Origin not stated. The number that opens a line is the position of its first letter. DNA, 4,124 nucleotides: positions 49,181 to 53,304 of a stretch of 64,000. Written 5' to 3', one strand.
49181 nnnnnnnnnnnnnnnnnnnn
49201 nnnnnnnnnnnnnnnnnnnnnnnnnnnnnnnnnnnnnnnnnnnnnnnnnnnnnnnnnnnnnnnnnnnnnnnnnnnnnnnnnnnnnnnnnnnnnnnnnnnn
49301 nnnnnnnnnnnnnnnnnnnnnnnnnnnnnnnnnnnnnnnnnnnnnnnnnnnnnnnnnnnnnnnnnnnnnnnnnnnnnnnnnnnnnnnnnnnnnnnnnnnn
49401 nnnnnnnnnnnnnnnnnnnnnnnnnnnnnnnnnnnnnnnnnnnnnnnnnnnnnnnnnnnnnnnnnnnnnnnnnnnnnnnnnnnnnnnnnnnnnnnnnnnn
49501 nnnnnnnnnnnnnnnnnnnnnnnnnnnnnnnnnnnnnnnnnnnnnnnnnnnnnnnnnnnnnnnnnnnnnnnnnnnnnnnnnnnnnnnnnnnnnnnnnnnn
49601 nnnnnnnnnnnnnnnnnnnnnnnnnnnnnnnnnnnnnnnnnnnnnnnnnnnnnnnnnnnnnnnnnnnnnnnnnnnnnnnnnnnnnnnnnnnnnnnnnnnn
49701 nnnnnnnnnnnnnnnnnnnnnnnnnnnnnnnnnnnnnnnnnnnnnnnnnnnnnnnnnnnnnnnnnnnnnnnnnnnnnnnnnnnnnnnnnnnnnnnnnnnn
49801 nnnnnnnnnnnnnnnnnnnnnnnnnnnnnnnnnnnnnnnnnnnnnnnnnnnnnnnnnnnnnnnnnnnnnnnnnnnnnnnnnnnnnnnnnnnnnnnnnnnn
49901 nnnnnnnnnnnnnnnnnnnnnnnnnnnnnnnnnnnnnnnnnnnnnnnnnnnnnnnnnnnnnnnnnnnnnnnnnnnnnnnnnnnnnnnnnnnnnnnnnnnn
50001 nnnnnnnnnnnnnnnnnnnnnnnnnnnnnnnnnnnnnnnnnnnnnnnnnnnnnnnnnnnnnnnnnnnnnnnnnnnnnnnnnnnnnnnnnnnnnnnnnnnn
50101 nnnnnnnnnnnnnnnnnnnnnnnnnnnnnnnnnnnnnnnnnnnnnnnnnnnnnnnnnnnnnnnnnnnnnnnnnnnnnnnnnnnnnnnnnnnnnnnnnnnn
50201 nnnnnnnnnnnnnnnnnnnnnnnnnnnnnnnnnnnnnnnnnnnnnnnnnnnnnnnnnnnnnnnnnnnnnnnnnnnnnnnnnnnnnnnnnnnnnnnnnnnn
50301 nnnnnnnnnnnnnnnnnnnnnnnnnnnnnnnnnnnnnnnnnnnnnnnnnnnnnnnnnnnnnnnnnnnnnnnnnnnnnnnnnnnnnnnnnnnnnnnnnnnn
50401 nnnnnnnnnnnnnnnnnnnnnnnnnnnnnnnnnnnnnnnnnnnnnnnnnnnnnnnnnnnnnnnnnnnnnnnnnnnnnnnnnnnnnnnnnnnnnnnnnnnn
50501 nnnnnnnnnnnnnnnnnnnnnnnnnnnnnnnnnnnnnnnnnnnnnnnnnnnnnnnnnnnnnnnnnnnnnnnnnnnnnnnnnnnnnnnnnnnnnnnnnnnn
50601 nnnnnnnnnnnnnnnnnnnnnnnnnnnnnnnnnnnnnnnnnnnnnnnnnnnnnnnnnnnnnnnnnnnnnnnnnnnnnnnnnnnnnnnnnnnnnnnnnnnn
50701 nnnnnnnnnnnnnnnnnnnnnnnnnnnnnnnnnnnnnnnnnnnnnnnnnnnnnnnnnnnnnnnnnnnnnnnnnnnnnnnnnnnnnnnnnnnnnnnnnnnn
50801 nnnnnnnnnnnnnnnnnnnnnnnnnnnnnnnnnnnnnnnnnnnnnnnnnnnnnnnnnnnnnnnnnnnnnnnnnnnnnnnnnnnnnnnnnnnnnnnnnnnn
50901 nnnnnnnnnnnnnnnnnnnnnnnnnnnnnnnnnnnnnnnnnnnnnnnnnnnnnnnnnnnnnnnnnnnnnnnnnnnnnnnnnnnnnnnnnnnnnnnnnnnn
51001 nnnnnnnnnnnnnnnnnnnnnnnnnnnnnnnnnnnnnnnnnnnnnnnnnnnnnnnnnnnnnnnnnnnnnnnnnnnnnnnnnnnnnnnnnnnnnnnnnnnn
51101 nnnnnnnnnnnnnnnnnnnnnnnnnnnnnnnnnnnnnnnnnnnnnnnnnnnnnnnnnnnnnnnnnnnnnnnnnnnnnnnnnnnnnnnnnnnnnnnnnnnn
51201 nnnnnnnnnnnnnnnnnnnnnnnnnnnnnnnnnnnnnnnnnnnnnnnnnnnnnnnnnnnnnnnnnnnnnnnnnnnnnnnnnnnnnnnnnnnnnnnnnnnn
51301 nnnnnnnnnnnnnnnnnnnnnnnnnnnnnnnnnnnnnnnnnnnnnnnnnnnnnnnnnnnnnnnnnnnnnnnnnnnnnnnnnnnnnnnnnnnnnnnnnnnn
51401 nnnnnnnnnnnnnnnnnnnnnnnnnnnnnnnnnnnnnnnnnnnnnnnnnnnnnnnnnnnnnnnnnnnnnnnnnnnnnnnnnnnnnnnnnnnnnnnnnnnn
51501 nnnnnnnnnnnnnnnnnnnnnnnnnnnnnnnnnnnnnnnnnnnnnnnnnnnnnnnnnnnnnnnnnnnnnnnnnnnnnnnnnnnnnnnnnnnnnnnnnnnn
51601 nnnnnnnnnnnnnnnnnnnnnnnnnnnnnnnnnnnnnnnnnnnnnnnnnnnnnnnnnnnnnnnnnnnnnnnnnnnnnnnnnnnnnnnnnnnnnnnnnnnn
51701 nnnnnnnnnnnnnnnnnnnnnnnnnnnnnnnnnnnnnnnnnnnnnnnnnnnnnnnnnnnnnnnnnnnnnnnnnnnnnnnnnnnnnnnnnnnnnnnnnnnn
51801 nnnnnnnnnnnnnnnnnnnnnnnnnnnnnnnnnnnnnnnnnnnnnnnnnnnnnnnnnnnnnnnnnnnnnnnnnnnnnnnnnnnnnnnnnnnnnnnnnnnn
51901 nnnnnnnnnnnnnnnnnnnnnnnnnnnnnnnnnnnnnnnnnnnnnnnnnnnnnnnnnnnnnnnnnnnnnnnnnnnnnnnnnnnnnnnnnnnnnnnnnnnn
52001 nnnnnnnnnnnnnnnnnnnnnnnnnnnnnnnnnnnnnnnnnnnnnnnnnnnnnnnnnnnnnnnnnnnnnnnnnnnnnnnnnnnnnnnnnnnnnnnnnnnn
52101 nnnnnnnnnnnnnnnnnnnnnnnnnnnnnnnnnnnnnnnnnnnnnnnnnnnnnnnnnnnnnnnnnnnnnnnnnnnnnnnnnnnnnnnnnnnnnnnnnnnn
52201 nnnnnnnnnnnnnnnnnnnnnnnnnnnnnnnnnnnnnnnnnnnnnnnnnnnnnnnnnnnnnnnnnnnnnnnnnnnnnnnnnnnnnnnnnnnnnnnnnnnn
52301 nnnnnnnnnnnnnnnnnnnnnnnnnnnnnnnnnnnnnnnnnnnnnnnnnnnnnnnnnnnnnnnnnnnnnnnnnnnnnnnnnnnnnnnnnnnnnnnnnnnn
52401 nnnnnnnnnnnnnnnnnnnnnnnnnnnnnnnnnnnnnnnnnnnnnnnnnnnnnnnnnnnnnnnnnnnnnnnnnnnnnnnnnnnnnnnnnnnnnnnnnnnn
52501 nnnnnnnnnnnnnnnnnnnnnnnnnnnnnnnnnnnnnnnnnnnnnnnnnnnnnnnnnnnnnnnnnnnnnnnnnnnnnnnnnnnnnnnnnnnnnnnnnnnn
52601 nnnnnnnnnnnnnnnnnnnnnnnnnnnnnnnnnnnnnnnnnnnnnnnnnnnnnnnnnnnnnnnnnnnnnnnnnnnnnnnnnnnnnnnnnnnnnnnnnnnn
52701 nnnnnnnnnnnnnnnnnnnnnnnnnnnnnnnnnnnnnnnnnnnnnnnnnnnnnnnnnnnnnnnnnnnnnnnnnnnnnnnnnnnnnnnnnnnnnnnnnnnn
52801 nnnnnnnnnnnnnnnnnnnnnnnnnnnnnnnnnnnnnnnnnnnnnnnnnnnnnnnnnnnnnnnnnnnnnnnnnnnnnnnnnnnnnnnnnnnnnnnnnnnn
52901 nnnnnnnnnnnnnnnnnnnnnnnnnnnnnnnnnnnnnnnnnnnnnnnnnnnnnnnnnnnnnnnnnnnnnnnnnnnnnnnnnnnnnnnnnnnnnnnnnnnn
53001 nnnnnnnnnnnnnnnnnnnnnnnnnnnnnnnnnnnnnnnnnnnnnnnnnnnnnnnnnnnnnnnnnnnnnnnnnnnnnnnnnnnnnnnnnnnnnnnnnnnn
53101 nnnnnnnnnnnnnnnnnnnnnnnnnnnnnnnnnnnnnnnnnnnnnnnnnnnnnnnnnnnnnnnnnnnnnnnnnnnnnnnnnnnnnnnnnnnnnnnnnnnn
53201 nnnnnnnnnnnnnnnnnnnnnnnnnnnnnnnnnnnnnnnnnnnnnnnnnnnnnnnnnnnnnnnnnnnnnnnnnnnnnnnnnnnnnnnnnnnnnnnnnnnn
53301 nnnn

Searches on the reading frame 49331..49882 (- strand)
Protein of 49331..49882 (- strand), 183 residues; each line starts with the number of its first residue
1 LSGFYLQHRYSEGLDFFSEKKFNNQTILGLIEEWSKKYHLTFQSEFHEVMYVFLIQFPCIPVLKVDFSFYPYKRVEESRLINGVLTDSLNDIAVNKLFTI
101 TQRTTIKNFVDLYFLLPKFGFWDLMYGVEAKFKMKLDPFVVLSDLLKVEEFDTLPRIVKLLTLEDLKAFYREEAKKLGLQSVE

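Call 120: search_protein_families(library=pfam, proteins=[window:49331-49882:-], max_evalue=0.001)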
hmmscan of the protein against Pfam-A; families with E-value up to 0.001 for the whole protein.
window:49331-49882:- (183 aa): 1 family
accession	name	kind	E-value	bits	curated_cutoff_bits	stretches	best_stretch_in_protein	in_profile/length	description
PF08843.17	AbiEii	-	1.1e-08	35.7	22.5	1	5-148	27-192/238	Nucleotidyl transferase AbiEii toxin, Type IV TA system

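Call 121: search_protein_families(library=phrogs, proteins=[window:49331-49882:-], max_evalue=0.01)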
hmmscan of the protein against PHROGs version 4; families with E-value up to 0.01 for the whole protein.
window:49331-49882:- (183 aa): 0 families

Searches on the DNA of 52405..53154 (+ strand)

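Call 138: search_rna_families(source=L026, start=2300, end=4450, threshold=evalue, max_evalue=1, show_alignments=1)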
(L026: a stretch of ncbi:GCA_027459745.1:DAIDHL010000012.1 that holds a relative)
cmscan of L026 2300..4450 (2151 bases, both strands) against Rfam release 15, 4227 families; matches with E-value up to 1: 1.
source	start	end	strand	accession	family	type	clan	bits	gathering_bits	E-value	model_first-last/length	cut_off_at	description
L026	2642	2740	+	RF03913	mir-992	Gene; miRNA;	-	29.6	79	0.0023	1-86/86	no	mir-992 microRNA precursor family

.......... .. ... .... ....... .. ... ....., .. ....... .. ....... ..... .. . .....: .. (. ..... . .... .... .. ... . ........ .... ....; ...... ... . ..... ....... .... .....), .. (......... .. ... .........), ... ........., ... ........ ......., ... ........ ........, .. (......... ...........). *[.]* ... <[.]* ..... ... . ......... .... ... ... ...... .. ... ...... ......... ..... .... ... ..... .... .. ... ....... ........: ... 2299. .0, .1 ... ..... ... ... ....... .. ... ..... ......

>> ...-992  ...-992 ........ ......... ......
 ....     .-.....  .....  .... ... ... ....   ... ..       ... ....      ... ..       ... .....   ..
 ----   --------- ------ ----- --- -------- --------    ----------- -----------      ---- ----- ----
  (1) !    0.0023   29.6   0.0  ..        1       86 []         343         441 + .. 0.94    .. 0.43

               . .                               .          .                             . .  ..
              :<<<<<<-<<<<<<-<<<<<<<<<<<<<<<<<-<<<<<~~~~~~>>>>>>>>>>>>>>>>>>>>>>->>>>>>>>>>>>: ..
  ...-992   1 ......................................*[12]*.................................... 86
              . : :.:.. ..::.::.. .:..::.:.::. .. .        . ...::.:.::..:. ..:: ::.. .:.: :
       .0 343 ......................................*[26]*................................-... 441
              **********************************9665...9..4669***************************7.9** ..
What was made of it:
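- On Hammerhead ribozyme, type III (Rfam RF00008): There was no hit at E <= 1 in L026 (call 138).
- The L026 motif was not reported at E <= 1 (call 138) and has a bulged stem II.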
